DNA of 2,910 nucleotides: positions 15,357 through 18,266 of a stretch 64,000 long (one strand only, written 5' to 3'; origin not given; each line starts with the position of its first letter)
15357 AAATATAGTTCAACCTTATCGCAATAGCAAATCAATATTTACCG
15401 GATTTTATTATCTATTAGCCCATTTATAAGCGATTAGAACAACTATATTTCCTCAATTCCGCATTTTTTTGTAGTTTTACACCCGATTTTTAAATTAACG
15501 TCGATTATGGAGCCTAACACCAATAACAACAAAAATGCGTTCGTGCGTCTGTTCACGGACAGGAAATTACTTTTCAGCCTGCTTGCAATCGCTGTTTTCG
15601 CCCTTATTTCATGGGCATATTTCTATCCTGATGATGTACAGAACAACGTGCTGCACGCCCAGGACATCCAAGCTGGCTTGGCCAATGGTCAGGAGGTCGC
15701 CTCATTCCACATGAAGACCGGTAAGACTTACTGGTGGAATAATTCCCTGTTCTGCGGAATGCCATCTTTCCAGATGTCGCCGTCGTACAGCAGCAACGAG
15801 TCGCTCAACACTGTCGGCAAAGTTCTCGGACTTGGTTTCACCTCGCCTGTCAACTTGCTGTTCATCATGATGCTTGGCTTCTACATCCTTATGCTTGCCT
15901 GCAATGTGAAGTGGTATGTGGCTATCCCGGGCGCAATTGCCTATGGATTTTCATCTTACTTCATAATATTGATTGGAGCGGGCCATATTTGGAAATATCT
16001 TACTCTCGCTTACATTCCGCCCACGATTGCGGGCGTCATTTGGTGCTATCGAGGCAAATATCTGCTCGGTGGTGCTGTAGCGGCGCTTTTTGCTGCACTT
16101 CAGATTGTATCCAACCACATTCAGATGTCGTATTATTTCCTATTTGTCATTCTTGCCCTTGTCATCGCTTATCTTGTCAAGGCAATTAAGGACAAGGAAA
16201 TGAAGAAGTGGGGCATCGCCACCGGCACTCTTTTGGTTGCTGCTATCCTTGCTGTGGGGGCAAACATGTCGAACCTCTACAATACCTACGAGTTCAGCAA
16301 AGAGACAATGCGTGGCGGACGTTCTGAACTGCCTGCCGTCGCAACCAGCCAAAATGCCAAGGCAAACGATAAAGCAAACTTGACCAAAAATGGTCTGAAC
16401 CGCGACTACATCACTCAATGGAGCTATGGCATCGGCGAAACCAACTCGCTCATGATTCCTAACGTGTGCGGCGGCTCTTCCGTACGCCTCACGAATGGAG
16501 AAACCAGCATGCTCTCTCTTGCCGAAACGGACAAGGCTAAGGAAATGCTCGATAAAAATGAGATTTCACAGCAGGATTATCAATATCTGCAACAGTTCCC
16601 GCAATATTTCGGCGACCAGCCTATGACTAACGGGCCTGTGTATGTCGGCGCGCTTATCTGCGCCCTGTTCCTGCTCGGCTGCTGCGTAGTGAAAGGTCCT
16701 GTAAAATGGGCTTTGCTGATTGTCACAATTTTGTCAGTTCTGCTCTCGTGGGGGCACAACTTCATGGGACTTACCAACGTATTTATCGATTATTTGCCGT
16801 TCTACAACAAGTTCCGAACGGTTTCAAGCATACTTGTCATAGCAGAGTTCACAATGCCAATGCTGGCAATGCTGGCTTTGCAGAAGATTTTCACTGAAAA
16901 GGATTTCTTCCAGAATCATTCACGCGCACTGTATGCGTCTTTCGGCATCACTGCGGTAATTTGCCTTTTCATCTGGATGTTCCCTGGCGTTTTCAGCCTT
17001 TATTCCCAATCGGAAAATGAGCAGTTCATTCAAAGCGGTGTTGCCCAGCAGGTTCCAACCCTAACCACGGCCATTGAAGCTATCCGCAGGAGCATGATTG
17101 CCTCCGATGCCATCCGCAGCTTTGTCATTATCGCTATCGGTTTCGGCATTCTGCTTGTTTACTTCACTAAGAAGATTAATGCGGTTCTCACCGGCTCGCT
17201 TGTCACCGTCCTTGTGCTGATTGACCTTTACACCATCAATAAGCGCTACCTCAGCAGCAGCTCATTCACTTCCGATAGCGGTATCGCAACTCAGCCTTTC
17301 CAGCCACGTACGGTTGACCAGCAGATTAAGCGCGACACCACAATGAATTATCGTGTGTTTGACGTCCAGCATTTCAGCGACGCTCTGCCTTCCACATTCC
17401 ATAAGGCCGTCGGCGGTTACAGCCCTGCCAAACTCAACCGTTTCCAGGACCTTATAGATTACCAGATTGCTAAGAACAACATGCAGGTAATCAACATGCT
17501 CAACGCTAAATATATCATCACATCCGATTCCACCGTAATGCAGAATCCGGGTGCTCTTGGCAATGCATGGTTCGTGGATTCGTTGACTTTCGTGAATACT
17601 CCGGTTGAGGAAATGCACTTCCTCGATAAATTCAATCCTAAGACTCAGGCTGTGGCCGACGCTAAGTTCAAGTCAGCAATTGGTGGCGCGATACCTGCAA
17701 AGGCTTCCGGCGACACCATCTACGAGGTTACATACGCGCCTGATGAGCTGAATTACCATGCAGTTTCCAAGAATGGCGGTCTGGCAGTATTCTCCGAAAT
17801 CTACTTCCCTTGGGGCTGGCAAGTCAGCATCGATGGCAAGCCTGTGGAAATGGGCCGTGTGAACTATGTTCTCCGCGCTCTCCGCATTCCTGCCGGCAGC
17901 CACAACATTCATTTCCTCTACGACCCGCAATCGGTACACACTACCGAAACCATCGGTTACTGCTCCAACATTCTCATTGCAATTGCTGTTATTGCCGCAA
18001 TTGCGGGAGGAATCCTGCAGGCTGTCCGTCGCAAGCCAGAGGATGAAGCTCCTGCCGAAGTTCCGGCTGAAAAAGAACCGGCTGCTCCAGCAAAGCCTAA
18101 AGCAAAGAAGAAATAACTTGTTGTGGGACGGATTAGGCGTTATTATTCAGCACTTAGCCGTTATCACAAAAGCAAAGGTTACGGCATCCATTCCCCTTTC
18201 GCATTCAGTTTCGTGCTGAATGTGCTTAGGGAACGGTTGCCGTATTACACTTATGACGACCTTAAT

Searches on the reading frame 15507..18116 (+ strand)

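Call 42: search_protein_families(library=pfam, proteins=[window:15507-18116:+], max_evalue=0.001)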
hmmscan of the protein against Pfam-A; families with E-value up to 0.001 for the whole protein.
window:15507-18116:+ (869 aa): 1 family
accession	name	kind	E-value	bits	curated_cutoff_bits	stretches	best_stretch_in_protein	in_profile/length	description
PF09586.16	YfhO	-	2.4e-05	23.4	28.5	1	765-811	783-829/835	Bacterial membrane protein YfhO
